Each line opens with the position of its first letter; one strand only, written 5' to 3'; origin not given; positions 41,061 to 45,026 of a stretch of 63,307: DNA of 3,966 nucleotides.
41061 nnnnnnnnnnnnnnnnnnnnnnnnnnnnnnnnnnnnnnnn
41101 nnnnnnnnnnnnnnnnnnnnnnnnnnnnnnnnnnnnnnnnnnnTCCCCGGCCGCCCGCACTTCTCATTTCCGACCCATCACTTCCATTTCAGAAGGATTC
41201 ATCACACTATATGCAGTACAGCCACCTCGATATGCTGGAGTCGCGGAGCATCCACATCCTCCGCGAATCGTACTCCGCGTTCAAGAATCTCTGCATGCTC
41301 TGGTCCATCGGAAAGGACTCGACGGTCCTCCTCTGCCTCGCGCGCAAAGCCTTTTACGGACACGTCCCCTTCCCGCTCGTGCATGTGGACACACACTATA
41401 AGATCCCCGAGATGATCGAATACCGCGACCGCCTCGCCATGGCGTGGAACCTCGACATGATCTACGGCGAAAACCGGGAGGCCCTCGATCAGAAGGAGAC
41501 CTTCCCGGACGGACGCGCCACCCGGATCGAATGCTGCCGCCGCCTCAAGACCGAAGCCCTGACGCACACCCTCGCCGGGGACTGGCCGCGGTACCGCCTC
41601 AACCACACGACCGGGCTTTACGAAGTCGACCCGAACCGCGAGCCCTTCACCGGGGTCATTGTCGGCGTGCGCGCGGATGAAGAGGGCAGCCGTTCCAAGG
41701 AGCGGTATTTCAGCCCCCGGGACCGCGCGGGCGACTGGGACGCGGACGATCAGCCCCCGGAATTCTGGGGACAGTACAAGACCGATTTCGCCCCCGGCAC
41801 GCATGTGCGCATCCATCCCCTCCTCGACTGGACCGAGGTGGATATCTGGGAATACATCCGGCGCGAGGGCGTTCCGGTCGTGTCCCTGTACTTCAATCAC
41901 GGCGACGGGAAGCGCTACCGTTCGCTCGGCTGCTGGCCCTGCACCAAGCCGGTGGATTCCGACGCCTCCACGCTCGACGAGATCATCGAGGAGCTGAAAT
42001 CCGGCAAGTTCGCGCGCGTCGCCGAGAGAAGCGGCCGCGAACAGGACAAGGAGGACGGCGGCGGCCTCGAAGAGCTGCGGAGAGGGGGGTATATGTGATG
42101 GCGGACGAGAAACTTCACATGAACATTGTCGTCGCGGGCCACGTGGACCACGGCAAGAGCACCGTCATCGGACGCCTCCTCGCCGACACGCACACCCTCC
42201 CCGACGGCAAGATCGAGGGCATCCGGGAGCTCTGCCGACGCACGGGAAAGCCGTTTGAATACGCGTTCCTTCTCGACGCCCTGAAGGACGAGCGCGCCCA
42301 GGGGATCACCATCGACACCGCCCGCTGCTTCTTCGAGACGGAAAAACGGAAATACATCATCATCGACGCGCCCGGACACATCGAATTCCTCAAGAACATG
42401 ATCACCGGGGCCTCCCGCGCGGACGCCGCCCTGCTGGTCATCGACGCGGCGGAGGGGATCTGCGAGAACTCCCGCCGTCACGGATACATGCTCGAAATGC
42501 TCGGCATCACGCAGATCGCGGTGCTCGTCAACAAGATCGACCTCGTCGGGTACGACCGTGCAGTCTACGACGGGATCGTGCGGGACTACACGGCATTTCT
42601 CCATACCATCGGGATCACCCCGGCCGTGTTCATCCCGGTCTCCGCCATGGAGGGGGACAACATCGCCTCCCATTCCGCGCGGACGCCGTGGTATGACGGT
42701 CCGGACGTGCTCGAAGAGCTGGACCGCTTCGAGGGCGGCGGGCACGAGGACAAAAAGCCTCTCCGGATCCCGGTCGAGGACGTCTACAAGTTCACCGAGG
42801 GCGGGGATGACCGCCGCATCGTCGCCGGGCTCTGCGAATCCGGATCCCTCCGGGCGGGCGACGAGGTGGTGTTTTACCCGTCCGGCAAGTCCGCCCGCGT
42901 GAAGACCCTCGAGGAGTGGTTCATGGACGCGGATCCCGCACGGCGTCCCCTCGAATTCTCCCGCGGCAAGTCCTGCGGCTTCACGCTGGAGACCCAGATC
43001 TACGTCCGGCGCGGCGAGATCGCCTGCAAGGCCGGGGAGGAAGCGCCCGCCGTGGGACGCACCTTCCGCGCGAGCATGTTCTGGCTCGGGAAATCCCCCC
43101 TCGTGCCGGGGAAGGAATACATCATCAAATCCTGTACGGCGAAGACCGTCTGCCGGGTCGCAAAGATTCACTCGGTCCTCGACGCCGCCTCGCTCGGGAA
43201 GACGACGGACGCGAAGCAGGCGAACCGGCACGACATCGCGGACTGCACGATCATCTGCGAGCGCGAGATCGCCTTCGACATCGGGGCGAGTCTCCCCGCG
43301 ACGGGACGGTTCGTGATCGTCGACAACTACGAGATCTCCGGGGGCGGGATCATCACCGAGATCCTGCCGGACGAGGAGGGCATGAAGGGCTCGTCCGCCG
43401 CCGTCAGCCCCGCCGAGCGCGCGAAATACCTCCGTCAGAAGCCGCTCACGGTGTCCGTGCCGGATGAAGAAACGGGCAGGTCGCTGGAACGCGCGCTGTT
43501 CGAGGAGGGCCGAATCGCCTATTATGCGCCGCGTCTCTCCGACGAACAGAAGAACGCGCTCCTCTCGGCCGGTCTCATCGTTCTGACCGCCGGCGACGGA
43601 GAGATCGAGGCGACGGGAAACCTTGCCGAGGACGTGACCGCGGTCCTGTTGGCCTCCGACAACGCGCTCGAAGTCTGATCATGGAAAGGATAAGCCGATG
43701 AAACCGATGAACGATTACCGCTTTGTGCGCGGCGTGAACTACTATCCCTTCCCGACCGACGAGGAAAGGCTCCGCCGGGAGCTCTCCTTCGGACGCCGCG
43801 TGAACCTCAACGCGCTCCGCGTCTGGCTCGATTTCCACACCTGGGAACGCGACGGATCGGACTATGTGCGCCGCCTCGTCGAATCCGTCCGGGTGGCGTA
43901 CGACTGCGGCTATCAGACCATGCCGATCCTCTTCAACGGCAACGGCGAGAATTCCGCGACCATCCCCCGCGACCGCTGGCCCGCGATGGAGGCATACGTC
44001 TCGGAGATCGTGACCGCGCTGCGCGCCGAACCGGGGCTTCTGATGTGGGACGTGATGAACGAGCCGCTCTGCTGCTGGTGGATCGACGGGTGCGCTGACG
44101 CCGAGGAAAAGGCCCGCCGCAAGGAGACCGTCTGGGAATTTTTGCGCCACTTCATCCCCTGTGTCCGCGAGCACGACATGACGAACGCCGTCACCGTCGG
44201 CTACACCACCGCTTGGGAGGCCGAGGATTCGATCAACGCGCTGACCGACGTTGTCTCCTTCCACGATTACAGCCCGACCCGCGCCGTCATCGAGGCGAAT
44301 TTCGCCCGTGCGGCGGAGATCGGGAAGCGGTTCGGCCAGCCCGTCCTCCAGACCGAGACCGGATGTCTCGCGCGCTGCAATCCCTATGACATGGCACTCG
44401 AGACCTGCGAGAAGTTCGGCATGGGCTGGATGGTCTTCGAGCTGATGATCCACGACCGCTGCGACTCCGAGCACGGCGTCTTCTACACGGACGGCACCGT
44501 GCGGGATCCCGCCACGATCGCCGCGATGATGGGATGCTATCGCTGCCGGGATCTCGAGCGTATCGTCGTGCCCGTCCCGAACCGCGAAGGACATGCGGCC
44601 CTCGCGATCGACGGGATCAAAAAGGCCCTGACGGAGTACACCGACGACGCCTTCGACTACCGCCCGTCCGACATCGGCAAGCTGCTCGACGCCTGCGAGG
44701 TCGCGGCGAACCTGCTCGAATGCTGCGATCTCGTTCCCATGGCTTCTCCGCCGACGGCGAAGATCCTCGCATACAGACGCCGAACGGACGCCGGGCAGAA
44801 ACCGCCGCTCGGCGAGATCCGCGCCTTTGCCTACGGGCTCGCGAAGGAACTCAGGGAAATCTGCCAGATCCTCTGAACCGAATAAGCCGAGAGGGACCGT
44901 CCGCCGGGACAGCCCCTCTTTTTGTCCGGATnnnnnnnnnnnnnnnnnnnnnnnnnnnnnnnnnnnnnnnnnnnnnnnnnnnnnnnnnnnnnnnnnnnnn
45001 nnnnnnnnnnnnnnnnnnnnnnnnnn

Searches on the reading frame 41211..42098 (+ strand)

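Call 72: search_protein_families(library=pfam, proteins=[window:41211-42098:+], max_evalue=0.00001)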
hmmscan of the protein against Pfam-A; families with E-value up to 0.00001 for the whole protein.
window:41211-42098:+ (295 aa): 1 family
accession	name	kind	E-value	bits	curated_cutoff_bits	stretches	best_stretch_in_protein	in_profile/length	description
PF01507.26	PAPS_reduct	-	4.4e-40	138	22.5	1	27-247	2-175/175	Phosphoadenosine phosphosulfate reductase domain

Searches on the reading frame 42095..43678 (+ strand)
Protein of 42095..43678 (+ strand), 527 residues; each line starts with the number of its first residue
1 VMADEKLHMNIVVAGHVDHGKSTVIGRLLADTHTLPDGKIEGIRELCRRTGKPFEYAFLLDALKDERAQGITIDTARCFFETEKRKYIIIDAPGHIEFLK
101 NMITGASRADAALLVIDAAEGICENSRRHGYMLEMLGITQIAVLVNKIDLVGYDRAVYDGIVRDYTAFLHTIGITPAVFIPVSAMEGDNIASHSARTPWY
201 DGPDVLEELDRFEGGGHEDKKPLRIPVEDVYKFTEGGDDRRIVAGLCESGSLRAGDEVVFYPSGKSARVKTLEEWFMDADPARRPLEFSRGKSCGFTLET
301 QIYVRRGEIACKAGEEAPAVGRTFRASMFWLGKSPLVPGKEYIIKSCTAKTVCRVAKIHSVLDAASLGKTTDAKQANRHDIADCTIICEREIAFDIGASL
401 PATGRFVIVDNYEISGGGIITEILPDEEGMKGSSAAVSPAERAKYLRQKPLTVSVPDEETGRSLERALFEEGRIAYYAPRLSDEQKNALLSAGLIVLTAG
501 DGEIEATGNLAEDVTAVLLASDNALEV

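Call 72: search_protein_families(library=pfam, proteins=[window:42095-43678:+], max_evalue=0.00001)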
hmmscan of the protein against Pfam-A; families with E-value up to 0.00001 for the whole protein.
window:42095-43678:+ (527 aa): 3 families
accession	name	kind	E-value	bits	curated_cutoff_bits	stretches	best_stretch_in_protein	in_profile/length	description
PF00009.33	GTP_EFTU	-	1.1e-44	152.7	26.5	1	7-191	2-176/188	Elongation factor Tu GTP binding domain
PF22594.2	GTP-eEF1A_C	-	9.1e-17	61.7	27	1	324-421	2-101/101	GTP-eEF1A C-terminal domain-like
PF01926.29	MMR_HSR1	-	5.5e-06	26.9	21.9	0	68-130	29-97/113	50S ribosome-binding GTPase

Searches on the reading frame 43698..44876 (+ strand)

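Call 40: search_protein_families(library=pfam, proteins=[window:43698-44876:+], max_evalue=0.01)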
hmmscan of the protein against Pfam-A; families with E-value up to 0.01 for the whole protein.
window:43698-44876:+ (392 aa): 1 family
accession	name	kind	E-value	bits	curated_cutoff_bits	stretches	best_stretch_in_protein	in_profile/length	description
PF00150.24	Cellulase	-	4.3e-07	30.1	23.5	1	97-225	105-240/272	Cellulase (glycosyl hydrolase family 5)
